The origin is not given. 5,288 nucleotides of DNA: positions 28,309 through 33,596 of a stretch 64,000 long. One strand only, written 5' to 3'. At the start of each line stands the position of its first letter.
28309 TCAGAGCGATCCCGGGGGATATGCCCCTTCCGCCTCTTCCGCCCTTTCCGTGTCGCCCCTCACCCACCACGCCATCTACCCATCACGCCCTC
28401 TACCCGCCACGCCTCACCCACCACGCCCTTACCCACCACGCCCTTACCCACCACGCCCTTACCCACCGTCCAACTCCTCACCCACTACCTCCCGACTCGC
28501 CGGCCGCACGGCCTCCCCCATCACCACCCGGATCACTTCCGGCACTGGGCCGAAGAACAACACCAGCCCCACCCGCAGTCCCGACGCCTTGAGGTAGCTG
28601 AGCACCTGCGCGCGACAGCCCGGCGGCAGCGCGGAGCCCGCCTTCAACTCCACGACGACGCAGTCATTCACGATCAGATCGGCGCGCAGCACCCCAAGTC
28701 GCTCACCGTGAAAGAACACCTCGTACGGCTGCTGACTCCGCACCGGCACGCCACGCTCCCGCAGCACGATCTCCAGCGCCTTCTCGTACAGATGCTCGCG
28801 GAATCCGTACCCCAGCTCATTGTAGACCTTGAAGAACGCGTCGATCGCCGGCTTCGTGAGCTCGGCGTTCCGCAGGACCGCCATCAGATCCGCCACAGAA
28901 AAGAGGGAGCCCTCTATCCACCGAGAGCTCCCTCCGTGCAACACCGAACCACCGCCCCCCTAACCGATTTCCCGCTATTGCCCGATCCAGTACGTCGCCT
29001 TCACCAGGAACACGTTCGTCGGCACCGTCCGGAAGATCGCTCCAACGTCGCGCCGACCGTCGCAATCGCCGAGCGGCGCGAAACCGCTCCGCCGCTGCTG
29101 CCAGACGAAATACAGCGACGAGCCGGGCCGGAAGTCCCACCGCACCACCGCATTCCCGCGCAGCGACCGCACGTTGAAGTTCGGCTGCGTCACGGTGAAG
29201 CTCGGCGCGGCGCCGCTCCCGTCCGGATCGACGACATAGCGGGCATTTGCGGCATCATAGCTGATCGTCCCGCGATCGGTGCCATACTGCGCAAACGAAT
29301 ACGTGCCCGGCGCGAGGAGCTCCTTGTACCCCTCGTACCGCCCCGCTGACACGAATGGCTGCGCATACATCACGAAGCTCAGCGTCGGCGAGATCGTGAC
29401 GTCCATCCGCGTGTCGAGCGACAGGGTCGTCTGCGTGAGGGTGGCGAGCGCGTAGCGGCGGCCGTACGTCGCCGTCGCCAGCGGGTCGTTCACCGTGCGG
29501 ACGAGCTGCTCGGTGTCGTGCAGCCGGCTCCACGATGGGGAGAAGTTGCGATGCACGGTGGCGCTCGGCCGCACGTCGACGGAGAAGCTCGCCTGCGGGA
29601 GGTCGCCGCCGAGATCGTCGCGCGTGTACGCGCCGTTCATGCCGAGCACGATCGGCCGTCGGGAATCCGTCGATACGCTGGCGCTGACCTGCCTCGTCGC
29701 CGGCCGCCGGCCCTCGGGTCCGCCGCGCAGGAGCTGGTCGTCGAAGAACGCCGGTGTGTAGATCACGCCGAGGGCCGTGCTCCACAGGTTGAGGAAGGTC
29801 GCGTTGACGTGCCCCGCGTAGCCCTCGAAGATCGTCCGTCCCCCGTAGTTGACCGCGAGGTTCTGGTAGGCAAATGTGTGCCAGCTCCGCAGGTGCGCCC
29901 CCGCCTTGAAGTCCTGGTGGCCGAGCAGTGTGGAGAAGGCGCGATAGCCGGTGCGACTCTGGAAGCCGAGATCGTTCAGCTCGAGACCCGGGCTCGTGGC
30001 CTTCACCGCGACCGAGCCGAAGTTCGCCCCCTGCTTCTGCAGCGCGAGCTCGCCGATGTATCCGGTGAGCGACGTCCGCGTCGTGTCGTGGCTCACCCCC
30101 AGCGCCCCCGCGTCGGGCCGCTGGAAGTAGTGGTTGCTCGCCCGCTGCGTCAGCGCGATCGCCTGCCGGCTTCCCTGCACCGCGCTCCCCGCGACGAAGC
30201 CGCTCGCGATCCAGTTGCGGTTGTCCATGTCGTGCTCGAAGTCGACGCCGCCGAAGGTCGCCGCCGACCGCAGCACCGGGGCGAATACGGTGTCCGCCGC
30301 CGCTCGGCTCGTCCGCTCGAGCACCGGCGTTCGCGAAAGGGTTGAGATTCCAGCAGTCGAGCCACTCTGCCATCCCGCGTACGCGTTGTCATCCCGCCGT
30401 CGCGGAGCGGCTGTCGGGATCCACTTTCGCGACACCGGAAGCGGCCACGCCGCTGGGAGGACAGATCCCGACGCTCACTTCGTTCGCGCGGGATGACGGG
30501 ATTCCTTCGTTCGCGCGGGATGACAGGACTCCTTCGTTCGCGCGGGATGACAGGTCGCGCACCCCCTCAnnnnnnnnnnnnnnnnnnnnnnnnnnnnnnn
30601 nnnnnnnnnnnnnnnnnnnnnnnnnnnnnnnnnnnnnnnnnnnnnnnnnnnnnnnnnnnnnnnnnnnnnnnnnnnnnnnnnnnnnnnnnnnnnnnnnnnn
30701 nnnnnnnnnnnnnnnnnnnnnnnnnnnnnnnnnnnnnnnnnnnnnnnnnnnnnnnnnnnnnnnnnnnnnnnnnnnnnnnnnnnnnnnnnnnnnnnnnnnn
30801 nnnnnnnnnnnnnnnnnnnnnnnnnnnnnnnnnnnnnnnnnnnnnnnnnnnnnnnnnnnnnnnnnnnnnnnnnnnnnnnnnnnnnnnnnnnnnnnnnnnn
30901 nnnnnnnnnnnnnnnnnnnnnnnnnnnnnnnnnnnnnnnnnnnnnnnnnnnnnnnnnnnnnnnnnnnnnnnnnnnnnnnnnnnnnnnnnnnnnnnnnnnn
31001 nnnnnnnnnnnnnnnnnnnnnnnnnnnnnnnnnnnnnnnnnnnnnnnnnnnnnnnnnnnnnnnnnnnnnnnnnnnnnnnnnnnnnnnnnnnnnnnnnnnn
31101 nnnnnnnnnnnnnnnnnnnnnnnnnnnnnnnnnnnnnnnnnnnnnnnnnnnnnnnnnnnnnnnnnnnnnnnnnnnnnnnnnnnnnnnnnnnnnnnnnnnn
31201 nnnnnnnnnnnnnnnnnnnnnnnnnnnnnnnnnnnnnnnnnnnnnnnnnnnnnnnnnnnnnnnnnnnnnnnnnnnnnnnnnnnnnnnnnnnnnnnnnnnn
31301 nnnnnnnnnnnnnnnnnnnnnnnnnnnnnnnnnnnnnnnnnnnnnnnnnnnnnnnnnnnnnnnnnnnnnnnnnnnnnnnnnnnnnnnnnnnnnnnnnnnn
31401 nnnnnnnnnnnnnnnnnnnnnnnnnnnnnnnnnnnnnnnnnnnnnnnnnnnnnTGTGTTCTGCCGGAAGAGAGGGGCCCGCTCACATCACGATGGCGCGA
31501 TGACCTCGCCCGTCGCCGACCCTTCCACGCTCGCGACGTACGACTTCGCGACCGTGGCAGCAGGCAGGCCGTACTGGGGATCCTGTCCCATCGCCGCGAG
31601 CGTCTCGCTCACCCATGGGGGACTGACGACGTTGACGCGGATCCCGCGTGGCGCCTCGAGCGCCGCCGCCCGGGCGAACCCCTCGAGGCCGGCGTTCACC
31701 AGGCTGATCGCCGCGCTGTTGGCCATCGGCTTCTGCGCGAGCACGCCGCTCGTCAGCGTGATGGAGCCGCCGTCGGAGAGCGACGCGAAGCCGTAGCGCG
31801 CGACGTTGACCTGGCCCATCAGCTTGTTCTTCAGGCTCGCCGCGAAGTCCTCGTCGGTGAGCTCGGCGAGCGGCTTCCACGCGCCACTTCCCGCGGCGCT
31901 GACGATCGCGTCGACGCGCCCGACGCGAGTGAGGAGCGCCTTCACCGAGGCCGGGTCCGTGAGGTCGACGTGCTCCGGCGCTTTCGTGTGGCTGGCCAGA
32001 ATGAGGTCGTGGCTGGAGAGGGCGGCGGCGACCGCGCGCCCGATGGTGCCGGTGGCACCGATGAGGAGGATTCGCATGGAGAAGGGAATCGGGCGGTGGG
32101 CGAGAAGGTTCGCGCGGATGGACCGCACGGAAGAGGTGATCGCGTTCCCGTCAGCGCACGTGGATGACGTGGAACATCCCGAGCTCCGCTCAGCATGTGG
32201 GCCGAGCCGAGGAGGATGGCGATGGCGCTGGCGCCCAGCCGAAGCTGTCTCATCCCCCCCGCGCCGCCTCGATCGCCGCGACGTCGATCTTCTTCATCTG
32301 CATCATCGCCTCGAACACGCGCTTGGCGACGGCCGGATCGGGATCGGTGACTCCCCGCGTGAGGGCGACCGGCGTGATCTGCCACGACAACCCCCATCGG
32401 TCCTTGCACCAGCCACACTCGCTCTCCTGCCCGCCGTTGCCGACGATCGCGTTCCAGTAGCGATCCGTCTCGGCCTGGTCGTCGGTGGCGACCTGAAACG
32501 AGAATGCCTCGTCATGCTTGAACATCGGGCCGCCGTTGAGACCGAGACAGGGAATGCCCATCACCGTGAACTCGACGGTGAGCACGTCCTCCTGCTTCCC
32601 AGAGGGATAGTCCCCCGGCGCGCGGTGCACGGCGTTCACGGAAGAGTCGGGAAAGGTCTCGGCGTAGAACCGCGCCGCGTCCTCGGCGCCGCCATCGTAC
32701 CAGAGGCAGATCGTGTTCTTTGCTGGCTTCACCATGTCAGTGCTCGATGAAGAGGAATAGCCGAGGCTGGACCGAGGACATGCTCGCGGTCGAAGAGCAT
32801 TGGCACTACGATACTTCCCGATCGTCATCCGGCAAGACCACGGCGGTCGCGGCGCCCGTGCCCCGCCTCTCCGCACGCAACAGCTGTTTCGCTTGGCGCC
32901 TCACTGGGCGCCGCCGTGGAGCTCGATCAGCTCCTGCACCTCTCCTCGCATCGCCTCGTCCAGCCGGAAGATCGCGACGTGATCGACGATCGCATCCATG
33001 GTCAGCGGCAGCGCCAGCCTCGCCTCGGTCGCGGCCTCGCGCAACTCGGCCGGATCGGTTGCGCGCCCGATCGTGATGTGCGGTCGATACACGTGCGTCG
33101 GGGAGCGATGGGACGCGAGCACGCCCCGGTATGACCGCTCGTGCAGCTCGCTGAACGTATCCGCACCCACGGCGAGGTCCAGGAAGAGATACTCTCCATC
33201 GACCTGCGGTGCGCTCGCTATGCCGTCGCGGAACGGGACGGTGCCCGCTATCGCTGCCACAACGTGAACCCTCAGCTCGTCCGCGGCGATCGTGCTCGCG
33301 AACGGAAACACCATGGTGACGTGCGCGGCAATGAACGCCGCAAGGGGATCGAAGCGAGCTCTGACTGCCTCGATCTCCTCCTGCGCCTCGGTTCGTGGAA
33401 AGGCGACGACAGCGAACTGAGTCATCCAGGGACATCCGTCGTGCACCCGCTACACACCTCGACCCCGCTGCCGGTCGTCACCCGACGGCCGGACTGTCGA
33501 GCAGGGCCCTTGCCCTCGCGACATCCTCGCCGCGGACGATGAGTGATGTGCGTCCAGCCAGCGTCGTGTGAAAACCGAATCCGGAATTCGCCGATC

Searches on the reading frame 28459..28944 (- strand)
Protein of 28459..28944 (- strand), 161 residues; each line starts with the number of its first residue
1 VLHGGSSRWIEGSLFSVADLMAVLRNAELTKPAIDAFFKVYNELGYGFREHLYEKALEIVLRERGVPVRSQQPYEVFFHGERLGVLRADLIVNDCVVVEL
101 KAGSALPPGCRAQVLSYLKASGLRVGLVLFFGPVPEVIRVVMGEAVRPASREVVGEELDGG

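Call 46: search_protein_families(library=pfam, proteins=[window:28459-28944:-], max_evalue=0.0001)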
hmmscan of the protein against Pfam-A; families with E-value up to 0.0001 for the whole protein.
window:28459-28944:- (161 aa): 1 family
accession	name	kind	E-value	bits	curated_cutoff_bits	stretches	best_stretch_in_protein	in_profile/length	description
PF13366.12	PDDEXK_3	-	9.6e-32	110.2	22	1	28-137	2-114/117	PD-(D/E)XK nuclease superfamily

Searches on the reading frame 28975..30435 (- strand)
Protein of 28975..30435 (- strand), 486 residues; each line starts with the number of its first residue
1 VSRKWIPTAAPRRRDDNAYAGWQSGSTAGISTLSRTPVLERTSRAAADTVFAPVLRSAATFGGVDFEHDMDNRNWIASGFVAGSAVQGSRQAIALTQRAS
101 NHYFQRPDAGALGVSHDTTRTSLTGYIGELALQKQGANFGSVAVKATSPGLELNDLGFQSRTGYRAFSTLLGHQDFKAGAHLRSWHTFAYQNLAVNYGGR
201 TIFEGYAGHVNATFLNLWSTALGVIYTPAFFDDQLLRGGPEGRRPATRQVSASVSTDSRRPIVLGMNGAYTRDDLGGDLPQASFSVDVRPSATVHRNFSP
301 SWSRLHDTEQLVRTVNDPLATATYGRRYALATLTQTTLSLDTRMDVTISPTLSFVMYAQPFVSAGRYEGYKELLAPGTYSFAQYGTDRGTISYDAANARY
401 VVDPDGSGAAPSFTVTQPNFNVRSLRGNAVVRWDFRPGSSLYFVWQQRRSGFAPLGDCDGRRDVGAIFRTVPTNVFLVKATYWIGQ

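Call 47: search_protein_families(library=pfam, proteins=[window:28975-30435:-], max_evalue=0.0001)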
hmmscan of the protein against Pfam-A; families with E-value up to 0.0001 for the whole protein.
window:28975-30435:- (486 aa): 1 family
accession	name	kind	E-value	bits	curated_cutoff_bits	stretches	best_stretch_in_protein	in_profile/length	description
PF19313.5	DUF5916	-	5.2e-13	49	22.6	1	113-484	224-563/572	Domain of unknown function (DUF5916)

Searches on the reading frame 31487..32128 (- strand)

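Call 47: search_protein_families(library=pfam, proteins=[window:31487-32128:-], max_evalue=0.0001)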
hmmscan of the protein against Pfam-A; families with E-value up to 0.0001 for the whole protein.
window:31487-32128:- (213 aa): 6 families
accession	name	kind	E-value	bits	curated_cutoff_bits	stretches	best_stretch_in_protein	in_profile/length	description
PF13561.12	adh_short_C2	-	2.1e-19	70.5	27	1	50-180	47-183/236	Enoyl-(Acyl carrier protein) reductase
PF00106.31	adh_short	-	5e-16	59.2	26.6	1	53-177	55-185/195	short chain dehydrogenase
PF23441.1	SDR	-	9.1e-12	45.3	27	1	59-180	77-201/258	SDR-like rossmann domain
PF01370.27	Epimerase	-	3.1e-07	30.5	20.9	1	20-109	1-98/240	NAD dependent epimerase/dehydratase family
PF08659.16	KR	-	2.4e-06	28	22.6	0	53-154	59-162/180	KR domain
PF04321.23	RmlD_sub_bind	-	3.3e-06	26.8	27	1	18-85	1-65/287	RmlD substrate binding domain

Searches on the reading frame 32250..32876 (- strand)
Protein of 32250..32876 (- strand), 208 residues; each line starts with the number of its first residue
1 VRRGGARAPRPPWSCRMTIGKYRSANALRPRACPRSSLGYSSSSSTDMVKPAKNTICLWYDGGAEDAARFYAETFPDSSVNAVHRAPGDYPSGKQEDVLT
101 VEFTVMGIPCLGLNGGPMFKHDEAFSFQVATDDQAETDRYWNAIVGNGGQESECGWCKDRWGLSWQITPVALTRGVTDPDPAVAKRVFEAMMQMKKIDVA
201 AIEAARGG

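Call 47: search_protein_families(library=pfam, proteins=[window:32250-32876:-], max_evalue=0.0001)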
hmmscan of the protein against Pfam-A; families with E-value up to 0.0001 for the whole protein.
window:32250-32876:- (208 aa): 1 family
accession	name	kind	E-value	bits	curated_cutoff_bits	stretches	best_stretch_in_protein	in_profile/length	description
PF06983.19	3-dmu-9_3-mt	-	3e-48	163.6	24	1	53-168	2-116/116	3-demethylubiquinone-9 3-methyltransferase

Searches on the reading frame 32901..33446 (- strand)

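Call 47: search_protein_families(library=pfam, proteins=[window:32901-33446:-], max_evalue=0.0001)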
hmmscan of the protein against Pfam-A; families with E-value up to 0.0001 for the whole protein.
window:32901-33446:- (181 aa): 2 families
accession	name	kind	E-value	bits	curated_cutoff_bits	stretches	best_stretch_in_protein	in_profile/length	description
PF13563.12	2_5_RNA_ligase2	-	4.4e-17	63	27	1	18-163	2-149/152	2'-5' RNA ligase superfamily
PF02834.22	LigT_PEase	-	9.4e-05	23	23.3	0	95-141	8-54/87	LigT like Phosphoesterase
